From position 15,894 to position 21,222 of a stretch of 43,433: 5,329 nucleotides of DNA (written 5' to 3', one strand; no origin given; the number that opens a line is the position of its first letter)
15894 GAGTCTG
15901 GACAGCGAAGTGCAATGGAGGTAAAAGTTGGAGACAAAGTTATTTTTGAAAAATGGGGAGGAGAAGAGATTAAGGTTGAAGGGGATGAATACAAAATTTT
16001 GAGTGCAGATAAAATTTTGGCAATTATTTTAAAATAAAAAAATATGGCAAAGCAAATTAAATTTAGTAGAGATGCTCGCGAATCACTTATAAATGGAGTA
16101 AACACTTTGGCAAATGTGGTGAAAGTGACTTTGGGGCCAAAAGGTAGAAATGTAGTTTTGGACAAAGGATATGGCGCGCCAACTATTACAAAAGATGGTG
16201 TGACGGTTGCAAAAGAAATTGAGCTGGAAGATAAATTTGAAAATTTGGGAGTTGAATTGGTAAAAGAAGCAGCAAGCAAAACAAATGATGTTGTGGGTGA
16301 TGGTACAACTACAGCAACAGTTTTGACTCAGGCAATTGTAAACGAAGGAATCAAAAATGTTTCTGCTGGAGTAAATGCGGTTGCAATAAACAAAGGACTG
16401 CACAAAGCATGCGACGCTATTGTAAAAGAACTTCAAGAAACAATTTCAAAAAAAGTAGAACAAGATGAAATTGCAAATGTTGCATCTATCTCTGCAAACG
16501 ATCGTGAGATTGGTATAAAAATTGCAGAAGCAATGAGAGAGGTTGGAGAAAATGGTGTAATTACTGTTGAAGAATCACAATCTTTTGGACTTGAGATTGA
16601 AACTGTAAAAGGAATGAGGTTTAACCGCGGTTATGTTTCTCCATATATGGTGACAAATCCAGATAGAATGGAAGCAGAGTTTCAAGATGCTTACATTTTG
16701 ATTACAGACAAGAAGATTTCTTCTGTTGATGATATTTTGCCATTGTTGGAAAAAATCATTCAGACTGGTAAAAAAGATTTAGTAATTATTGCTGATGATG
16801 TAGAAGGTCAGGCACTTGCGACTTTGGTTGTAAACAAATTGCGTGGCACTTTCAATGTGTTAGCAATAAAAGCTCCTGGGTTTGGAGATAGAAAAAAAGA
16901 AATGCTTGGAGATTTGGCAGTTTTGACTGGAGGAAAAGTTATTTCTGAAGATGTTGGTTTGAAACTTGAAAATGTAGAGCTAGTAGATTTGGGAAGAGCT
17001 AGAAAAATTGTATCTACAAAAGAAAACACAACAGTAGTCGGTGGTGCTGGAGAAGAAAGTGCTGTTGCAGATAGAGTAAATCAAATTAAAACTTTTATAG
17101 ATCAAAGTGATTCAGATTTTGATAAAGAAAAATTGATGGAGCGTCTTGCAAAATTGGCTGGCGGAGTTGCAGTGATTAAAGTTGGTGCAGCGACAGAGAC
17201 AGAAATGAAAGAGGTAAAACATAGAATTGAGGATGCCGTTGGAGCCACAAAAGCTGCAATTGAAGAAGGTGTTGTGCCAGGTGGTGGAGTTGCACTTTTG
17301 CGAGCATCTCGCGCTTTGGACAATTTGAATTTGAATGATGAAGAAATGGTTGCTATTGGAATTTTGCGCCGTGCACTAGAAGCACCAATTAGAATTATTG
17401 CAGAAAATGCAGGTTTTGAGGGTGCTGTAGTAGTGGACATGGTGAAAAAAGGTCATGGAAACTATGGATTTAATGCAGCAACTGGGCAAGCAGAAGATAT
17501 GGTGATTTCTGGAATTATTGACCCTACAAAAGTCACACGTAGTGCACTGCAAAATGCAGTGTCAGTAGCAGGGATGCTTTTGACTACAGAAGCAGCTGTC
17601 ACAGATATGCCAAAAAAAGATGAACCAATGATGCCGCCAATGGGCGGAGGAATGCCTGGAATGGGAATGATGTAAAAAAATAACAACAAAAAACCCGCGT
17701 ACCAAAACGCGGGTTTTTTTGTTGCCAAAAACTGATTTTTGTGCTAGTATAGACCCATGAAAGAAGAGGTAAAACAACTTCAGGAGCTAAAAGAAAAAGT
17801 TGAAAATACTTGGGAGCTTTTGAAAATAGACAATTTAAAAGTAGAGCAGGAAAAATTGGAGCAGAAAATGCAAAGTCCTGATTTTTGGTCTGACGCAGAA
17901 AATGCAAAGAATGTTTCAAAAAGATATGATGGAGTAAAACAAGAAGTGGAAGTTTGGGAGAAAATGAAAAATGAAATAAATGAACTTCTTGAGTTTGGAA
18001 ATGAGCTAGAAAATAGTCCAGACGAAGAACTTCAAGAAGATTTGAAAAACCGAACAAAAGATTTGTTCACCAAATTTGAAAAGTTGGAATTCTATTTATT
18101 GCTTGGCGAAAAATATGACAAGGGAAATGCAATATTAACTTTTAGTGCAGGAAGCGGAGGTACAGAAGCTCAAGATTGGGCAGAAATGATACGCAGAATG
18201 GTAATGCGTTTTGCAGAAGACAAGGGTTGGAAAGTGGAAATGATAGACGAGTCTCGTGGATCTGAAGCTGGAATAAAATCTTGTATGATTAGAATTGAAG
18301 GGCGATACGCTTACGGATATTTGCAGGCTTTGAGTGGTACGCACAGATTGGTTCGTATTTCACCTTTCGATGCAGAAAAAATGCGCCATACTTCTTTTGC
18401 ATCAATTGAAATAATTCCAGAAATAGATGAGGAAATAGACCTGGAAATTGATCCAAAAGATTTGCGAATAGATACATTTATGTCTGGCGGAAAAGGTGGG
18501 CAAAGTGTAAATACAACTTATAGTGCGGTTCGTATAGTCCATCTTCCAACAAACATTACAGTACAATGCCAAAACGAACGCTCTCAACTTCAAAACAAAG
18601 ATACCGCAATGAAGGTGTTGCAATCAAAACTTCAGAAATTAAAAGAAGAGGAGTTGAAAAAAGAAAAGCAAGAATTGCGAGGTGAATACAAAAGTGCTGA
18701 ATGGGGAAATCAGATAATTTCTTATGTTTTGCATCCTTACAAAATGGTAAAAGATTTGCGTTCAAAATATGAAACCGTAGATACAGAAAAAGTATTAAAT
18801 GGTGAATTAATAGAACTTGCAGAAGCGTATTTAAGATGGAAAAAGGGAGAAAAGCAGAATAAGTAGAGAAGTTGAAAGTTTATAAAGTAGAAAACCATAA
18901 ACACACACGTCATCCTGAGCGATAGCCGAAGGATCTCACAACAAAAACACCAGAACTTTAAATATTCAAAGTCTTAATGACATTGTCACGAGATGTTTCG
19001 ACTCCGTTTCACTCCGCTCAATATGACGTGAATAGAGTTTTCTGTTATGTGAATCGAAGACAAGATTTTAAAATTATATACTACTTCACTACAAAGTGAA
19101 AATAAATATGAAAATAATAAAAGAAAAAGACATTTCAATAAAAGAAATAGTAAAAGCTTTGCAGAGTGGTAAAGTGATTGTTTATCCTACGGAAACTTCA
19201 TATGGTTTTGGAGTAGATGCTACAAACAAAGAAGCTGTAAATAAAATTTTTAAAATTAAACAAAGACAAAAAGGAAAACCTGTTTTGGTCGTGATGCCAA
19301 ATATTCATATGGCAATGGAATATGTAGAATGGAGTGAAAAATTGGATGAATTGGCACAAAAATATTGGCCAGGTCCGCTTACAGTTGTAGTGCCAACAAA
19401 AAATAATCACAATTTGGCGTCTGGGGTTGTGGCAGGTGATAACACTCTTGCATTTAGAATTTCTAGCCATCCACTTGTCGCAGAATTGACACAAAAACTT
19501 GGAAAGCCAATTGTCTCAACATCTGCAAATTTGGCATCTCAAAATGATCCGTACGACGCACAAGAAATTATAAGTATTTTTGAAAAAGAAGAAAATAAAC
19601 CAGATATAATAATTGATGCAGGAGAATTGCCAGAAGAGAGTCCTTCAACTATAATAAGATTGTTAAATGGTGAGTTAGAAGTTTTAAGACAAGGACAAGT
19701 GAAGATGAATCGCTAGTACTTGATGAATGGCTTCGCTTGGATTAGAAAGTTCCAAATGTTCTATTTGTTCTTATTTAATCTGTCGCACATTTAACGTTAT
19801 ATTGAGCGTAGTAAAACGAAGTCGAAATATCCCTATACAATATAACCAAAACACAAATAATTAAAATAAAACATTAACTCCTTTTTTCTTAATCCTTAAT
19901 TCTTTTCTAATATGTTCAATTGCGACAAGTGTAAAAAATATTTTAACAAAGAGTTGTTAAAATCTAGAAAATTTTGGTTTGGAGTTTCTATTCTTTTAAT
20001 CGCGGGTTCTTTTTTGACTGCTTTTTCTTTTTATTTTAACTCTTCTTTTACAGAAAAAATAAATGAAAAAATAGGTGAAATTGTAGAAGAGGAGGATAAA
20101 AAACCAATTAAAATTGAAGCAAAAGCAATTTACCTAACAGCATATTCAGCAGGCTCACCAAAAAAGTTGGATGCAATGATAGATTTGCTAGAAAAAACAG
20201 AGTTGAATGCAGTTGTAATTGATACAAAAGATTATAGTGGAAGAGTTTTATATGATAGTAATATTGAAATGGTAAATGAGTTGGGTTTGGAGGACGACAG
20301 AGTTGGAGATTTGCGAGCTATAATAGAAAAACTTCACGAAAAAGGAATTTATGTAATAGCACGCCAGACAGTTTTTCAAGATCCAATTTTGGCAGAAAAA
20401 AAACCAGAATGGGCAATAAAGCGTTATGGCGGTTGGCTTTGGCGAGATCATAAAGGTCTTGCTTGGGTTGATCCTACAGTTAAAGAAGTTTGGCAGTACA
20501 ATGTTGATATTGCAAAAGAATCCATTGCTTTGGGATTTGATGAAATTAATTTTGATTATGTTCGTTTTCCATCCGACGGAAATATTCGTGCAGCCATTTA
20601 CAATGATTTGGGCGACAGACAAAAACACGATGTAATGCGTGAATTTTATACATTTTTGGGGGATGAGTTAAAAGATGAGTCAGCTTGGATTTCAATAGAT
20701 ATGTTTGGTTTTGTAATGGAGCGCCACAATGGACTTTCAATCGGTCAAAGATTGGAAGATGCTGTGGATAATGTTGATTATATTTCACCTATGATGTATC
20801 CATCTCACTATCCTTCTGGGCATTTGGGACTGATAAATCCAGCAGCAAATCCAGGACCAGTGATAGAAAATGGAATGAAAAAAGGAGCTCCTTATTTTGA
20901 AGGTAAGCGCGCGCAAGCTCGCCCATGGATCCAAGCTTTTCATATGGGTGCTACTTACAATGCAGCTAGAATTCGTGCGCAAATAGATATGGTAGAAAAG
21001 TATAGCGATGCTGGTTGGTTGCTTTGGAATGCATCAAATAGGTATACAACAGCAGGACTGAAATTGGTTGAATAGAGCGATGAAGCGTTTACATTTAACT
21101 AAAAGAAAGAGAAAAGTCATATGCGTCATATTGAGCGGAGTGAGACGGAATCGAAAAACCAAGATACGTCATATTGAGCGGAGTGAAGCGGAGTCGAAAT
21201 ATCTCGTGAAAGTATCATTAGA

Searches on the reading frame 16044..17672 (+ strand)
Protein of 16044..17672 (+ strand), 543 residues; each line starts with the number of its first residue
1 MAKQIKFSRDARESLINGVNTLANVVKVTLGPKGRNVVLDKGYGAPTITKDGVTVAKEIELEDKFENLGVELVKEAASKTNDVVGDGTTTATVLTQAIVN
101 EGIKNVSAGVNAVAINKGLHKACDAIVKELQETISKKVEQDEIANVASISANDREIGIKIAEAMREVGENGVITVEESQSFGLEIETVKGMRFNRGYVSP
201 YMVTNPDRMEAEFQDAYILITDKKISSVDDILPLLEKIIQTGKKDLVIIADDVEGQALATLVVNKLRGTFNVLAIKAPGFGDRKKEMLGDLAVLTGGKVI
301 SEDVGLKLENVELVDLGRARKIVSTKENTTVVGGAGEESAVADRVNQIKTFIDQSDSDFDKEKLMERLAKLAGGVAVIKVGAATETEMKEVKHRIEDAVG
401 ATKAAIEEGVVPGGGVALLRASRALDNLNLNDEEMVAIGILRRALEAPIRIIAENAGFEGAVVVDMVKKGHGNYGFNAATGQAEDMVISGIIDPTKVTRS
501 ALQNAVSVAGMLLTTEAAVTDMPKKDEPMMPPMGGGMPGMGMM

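Call 25: search_protein_families(library=pfam, proteins=[window:16044-17672:+], max_evalue=0.01)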
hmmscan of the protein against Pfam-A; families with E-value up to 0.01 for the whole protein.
window:16044-17672:+ (543 aa): 1 family
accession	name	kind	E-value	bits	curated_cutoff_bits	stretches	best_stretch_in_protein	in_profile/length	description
PF00118.29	Cpn60_TCP1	-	4.5e-76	256.9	34.3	1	22-520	1-487/490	TCP-1/cpn60 chaperonin family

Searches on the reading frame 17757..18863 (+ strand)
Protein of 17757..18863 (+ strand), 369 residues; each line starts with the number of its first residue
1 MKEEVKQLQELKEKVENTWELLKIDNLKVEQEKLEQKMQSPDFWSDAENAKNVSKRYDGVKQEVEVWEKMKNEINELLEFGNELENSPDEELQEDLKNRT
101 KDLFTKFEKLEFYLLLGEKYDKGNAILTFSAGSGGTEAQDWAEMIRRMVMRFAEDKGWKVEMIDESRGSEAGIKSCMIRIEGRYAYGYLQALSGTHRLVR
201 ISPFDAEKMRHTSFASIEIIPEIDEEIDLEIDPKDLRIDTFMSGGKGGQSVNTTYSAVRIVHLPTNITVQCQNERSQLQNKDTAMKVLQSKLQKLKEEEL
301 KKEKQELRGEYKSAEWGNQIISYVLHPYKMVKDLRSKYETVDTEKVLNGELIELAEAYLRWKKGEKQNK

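Call 25: search_protein_families(library=pfam, proteins=[window:17757-18863:+], max_evalue=0.01)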
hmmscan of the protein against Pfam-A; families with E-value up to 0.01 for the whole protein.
window:17757-18863:+ (369 aa): 3 families
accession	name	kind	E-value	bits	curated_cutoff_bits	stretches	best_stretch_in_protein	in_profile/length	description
PF03462.23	PCRF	-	2.2e-51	174.9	24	1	29-217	3-194/194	PCRF domain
PF00472.26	RF-1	-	1.7e-38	131.6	35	1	225-335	1-116/116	RF-1 domain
PF16326.10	ABC_tran_CTD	-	4.7e-05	24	32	1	23-66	16-59/69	ABC transporter C-terminal domain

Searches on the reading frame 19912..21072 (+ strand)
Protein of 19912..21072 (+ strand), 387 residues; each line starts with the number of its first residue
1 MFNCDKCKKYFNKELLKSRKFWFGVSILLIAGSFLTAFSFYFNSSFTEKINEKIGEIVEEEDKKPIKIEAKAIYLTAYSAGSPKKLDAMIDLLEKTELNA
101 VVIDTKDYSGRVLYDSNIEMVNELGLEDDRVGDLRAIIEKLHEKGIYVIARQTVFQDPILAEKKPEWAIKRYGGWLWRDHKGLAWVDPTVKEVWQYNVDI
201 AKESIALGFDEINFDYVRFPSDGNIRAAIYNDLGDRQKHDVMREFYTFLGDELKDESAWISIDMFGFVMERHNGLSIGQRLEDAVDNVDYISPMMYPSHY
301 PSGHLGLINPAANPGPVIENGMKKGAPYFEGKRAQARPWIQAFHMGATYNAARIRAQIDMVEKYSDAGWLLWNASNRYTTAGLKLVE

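Call 25: search_protein_families(library=pfam, proteins=[window:19912-21072:+], max_evalue=0.01)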
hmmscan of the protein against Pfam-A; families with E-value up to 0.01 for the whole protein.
window:19912-21072:+ (387 aa): 3 families
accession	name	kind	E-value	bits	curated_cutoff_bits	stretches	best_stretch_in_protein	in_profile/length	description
PF13200.12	DUF4015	-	2.5e-101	339.3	27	1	72-378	1-313/313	Putative glycosyl hydrolase domain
PF14871.12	GHL6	-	1.1e-10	42.3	35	1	89-178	5-90/132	Hypothetical glycosyl hydrolase 6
PF02638.21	GHL10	-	4.2e-06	26.5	27.9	1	82-215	17-161/311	Glycosyl hydrolase-like 10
